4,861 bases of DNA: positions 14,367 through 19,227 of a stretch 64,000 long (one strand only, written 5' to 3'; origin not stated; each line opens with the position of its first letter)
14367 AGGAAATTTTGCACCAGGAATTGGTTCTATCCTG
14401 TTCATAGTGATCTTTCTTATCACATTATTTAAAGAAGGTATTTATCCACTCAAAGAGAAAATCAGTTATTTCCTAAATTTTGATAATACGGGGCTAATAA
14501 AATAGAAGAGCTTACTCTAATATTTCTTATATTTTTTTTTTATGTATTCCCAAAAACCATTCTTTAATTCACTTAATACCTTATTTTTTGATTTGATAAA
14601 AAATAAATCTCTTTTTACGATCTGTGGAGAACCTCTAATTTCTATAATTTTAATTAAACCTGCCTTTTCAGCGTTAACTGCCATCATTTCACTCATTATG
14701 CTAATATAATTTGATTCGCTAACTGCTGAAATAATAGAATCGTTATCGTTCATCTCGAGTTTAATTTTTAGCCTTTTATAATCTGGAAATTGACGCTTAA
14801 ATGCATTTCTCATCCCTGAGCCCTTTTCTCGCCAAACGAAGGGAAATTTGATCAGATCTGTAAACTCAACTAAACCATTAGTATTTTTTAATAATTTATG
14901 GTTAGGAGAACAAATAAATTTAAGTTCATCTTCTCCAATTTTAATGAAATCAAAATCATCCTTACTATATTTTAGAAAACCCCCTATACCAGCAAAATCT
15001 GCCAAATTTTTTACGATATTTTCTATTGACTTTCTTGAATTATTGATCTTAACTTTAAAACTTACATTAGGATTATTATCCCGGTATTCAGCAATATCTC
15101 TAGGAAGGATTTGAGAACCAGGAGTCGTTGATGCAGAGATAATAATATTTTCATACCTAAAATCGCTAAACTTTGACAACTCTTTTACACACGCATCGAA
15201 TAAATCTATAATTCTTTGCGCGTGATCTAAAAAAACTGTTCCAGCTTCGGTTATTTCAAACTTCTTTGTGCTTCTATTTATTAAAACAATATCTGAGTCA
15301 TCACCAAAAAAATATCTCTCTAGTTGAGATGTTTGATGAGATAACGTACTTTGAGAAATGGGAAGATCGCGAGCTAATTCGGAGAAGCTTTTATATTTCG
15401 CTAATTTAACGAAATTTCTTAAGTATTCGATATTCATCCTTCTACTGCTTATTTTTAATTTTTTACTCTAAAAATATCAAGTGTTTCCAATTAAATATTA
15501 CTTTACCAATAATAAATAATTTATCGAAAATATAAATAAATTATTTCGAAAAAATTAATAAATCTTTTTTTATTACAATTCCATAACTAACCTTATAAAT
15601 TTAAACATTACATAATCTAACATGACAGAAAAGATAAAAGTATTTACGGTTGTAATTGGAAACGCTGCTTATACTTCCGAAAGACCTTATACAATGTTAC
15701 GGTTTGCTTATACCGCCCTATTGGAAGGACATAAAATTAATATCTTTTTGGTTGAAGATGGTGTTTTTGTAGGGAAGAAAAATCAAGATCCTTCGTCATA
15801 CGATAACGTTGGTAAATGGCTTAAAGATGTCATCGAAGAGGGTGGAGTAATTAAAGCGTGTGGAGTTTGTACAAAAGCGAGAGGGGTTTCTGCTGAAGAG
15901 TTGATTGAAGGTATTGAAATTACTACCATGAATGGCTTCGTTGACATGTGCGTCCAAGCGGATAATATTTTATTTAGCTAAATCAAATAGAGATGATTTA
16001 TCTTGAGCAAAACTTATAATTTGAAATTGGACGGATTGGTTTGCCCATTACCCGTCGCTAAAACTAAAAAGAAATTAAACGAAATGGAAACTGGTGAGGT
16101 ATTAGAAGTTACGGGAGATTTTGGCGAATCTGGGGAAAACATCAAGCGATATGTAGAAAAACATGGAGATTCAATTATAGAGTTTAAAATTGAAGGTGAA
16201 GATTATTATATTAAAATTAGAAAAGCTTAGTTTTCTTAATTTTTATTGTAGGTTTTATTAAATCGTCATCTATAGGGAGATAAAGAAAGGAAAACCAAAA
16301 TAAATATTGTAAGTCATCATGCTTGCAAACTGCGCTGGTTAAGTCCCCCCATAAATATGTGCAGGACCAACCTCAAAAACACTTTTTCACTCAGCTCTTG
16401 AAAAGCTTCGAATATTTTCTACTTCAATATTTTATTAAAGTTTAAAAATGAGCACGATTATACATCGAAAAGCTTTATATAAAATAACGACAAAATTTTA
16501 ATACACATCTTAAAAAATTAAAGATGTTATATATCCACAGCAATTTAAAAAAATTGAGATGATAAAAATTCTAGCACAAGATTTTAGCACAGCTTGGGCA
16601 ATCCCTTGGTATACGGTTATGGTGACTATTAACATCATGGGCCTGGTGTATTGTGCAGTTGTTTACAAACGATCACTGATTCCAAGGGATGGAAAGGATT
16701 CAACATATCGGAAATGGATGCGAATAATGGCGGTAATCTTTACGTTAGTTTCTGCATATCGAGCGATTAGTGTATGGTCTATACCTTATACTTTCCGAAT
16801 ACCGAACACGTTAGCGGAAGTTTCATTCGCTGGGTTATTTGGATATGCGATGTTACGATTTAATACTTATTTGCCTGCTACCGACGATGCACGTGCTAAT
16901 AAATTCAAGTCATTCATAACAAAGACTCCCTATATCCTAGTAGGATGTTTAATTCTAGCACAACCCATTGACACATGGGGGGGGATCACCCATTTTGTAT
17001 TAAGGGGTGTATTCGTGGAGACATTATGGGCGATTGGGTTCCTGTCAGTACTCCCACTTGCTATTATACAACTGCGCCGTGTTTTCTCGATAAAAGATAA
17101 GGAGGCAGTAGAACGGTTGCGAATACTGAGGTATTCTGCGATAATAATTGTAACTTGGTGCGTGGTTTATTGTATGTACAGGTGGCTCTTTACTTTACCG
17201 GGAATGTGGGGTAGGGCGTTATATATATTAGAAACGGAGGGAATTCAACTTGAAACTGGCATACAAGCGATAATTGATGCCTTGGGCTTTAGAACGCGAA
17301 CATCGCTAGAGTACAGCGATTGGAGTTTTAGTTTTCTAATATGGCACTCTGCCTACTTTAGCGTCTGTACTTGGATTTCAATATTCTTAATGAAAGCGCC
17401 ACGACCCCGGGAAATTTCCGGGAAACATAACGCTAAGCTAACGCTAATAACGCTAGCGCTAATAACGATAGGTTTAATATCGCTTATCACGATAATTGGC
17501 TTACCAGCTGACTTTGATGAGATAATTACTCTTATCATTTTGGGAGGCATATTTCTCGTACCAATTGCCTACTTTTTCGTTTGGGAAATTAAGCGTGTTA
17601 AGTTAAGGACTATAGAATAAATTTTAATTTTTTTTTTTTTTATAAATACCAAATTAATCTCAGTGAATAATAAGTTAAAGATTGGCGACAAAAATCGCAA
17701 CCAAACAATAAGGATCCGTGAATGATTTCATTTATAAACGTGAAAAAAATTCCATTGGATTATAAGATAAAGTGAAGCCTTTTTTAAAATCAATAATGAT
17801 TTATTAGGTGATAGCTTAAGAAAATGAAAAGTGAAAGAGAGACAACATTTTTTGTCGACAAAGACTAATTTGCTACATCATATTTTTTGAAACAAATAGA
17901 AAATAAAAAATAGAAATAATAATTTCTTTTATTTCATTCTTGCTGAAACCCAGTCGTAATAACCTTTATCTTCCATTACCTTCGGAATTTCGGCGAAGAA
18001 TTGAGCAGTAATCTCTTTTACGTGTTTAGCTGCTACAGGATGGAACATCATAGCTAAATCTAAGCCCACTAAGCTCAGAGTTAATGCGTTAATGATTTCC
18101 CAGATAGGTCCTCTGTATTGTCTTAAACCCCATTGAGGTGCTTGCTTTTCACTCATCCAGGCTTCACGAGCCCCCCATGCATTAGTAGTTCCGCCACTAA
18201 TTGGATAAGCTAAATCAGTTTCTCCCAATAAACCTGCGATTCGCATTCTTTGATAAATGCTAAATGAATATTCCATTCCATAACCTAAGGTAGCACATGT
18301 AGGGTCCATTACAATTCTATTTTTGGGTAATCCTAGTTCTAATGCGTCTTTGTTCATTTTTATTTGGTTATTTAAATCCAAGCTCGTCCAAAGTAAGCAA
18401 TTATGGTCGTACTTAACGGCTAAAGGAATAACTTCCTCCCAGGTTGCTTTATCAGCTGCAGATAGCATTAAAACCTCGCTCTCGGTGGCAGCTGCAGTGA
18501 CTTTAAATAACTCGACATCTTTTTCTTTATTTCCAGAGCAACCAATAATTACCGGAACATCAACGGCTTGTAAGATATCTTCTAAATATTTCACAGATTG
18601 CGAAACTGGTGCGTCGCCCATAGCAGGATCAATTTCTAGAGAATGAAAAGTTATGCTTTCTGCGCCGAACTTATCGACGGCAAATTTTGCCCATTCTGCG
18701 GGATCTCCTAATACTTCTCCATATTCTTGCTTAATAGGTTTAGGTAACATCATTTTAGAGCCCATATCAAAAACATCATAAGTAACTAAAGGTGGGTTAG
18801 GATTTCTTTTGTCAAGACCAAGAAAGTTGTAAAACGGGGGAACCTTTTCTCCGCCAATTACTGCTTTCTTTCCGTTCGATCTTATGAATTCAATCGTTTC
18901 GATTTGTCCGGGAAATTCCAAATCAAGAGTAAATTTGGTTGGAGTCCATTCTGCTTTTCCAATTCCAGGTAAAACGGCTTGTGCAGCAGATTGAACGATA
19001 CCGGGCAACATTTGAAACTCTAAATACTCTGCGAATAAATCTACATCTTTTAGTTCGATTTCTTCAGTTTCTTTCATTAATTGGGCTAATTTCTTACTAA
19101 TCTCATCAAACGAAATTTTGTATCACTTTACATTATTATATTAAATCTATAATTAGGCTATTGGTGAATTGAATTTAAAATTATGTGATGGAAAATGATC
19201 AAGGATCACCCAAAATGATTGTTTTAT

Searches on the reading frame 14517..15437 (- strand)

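Call 44: search_protein_families(library=pfam, proteins=[window:14517-15437:-], max_evalue=0.00001)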
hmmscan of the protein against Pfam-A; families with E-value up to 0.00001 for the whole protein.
window:14517-15437:- (306 aa): 2 families
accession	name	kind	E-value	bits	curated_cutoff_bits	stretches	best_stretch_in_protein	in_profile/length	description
PF03466.25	LysR_substrate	-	2.5e-27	96.1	28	1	100-302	10-207/209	LysR substrate binding domain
PF00126.33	HTH_1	-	2.4e-09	37.5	26.6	1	4-66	2-59/60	Bacterial regulatory helix-turn-helix protein, lysR family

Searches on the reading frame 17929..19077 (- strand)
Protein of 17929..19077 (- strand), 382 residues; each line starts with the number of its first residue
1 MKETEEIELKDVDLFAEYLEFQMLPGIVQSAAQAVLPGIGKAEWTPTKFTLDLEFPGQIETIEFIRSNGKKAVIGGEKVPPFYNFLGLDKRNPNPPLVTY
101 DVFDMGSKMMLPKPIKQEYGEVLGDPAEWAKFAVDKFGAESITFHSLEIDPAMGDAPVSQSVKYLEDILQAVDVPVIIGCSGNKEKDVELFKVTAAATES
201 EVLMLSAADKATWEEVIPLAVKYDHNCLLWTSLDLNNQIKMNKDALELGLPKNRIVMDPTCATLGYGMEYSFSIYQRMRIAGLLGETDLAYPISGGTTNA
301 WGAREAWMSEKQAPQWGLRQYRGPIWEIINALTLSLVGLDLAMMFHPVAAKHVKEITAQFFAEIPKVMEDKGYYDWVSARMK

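Call 43: search_protein_families(library=pfam, proteins=[window:17929-19077:-], max_evalue=0.0001)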
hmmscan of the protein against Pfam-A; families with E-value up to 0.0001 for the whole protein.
window:17929-19077:- (382 aa): 1 family
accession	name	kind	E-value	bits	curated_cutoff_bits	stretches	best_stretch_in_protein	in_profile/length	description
PF03599.22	CdhD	-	2.6e-53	181.6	24.8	1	68-308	7-227/387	CO dehydrogenase/acetyl-CoA synthase delta subunit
